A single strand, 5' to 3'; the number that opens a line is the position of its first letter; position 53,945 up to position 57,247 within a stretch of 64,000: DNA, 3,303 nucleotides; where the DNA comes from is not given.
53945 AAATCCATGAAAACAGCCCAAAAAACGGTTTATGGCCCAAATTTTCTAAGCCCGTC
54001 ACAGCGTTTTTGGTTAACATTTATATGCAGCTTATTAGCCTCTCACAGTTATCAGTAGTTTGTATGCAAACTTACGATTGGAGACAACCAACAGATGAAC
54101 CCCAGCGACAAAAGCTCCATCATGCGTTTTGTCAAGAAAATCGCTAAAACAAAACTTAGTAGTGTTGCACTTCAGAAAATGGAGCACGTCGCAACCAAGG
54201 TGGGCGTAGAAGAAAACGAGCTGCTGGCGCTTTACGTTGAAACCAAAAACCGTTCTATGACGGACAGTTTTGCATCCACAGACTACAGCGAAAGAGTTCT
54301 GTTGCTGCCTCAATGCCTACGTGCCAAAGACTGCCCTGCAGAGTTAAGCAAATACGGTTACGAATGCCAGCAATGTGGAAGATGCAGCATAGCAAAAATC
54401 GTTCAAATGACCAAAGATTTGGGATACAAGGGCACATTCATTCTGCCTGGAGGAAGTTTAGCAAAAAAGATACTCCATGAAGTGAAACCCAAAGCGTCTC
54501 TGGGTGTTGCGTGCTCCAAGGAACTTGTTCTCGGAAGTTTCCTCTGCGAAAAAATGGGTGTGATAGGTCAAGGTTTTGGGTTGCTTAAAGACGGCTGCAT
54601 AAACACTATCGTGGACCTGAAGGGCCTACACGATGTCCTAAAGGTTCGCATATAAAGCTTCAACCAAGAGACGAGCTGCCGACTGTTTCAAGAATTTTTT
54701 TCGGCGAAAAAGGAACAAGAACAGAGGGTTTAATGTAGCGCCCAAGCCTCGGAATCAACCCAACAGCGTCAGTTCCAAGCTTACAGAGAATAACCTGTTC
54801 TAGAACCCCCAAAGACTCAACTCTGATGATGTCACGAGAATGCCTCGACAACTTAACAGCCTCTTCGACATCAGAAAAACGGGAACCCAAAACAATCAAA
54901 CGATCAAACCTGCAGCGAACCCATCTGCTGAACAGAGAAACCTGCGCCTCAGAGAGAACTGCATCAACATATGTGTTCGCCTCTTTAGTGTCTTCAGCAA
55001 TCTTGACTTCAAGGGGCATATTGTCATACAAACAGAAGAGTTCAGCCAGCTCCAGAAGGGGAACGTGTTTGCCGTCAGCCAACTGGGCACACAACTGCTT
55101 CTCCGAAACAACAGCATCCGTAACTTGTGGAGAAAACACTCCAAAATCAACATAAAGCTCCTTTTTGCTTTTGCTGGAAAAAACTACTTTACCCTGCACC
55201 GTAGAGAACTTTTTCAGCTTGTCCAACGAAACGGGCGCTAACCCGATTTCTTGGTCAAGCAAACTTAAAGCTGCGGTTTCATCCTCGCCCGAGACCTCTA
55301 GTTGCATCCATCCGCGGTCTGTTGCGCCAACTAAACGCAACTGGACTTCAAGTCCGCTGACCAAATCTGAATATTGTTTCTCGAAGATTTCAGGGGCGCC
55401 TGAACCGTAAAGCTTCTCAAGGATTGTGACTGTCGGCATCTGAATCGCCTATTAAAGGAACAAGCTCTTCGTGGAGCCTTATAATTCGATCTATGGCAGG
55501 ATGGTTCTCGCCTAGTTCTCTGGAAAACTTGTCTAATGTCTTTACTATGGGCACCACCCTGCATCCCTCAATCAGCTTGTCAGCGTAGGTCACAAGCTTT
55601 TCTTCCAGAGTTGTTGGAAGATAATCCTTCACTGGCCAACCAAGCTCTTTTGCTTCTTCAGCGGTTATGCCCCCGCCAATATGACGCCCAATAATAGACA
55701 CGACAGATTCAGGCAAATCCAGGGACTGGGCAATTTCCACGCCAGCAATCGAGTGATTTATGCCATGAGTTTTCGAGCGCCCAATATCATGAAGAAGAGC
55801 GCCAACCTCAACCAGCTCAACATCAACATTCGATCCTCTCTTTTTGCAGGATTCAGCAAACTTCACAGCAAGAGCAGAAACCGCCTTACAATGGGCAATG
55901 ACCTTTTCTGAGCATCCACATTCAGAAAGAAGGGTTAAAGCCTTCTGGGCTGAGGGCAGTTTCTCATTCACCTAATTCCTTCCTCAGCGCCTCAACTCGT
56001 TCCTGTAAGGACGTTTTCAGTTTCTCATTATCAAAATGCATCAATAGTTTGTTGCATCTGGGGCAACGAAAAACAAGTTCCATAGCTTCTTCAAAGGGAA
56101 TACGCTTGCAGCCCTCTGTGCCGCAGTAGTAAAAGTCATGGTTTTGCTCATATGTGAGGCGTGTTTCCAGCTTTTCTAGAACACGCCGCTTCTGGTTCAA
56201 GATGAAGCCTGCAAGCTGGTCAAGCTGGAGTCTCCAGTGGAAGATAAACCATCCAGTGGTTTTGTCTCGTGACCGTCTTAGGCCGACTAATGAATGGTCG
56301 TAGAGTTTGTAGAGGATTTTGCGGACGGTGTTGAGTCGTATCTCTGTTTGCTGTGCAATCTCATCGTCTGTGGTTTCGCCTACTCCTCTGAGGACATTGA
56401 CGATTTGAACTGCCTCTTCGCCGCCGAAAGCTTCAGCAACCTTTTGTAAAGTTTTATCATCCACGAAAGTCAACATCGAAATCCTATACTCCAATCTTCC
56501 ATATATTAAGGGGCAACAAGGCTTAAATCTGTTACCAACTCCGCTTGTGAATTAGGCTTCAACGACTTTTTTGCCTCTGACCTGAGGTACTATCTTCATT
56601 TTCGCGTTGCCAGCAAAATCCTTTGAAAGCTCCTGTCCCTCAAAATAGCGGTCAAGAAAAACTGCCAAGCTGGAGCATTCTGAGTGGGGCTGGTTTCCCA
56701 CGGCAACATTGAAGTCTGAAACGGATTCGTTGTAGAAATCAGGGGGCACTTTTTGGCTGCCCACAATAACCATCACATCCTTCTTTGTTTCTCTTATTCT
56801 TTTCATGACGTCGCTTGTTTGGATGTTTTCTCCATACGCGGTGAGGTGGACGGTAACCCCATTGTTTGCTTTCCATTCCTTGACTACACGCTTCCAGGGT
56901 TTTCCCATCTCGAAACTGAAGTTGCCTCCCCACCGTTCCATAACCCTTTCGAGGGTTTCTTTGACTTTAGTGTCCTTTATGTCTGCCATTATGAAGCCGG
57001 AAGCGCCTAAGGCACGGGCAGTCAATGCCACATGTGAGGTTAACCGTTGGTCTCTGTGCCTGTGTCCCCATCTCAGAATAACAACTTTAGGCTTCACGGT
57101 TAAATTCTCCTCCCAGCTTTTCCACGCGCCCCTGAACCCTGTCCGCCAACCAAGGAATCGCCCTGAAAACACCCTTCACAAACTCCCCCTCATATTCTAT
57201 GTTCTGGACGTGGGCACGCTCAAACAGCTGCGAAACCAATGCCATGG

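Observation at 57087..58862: Single ORF fusing the ribosome-associated factor aMBF1 to the ribosome-splitting GTPase HflX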

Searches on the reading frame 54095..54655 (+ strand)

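Call 33: search_protein_families(library=pfam, proteins=[window:54095-54655:+], max_evalue=0.001)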
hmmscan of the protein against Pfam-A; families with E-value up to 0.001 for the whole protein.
window:54095-54655:+ (186 aa): 1 family
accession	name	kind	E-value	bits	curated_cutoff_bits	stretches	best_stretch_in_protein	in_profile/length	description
PF01976.22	DUF116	-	6.4e-42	143.1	25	1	29-181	3-154/155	Protein of unknown function DUF116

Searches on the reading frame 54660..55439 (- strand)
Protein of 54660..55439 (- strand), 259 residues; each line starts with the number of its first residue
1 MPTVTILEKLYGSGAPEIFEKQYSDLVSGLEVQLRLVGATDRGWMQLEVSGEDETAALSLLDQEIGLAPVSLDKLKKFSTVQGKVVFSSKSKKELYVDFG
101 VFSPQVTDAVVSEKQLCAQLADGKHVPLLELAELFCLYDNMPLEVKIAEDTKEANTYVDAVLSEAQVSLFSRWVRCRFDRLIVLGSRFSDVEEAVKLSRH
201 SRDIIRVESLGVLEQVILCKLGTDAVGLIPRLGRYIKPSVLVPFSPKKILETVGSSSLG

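Call 33: search_protein_families(library=pfam, proteins=[window:54660-55439:-], max_evalue=0.001)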
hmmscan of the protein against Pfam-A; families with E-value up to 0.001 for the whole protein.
window:54660-55439:- (259 aa): 2 families
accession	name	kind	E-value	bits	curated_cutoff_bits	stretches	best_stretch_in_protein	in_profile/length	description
PF24873.1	DUF2110_C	-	6.1e-15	55.1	23.2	1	179-238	2-61/67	DUF2110 C-terminal domain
PF24872.1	DUF2110_N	-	1.9e-09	37.9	28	1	4-65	2-66/72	DUF2110 N-terminal domain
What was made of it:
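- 54660..55439 (-): DUF2110 protein, the last gene of the co-directional array. Pfam DUF2110_N and DUF2110_C (call 33).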

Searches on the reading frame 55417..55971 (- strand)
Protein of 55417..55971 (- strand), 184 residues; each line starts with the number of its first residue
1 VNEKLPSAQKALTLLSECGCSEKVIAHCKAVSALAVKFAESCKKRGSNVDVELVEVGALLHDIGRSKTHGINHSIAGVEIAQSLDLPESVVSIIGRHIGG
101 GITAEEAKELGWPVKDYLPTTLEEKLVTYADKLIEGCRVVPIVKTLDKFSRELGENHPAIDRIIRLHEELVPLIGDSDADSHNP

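Call 33: search_protein_families(library=pfam, proteins=[window:55417-55971:-], max_evalue=0.001)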
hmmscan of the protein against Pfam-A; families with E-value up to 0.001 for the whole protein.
window:55417-55971:- (184 aa): 1 family
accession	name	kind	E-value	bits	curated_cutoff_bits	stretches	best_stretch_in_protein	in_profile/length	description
PF01966.28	HD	-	2.2e-17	63.8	22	1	24-133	1-113/116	HD domain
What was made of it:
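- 55417..55971 (-): HD-domain protein, overlapping the TFE end by 8 nt. Pfam HD at 63.8 bits (call 33).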

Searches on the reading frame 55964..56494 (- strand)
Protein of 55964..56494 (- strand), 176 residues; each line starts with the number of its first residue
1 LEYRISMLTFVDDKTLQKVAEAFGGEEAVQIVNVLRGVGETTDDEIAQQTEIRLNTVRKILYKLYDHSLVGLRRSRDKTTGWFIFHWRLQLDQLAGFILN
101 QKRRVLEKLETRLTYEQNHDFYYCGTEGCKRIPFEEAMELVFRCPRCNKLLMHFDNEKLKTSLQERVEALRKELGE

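Call 33: search_protein_families(library=pfam, proteins=[window:55964-56494:-], max_evalue=0.001)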
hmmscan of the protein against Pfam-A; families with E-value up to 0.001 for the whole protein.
window:55964-56494:- (176 aa): 2 families
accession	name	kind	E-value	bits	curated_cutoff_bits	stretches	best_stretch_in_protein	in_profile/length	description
PF02002.24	TFIIE_alpha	-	1.6e-21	76.5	22.9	1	16-118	3-105/105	TFIIE alpha subunit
PF08221.17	HTH_9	-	0.00043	20.8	23.4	1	21-70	8-57/62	RNA polymerase III subunit RPC82 helix-turn-helix domain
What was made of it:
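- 55964..56494 (-): TFE (TFIIE-alpha homologue). Pfam TFIIE_alpha at 76.5 bits (call 33).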

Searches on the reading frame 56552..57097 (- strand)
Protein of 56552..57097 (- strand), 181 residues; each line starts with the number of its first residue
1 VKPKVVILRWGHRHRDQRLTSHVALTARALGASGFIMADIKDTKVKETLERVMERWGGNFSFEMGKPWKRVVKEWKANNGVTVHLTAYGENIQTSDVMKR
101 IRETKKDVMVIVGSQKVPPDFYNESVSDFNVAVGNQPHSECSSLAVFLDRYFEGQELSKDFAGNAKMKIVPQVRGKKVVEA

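Call 33: search_protein_families(library=pfam, proteins=[window:56552-57097:-], max_evalue=0.001)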
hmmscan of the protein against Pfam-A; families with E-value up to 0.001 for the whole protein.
window:56552-57097:- (181 aa): 1 family
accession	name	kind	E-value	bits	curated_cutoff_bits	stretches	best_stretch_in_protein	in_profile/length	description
PF01994.21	Trm56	-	1.6e-44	151.1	25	1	56-179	1-119/119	tRNA ribose 2'-O-methyltransferase, aTrm56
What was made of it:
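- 56552..57097 (-): aTrm56 gene. Its GTG start at 57097 overlaps the hflX end by 11 nt, and GGAGG (57109-57113) lies 11 nt upstream of that start. Pfam Trm56 at 151 bits (call 33).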
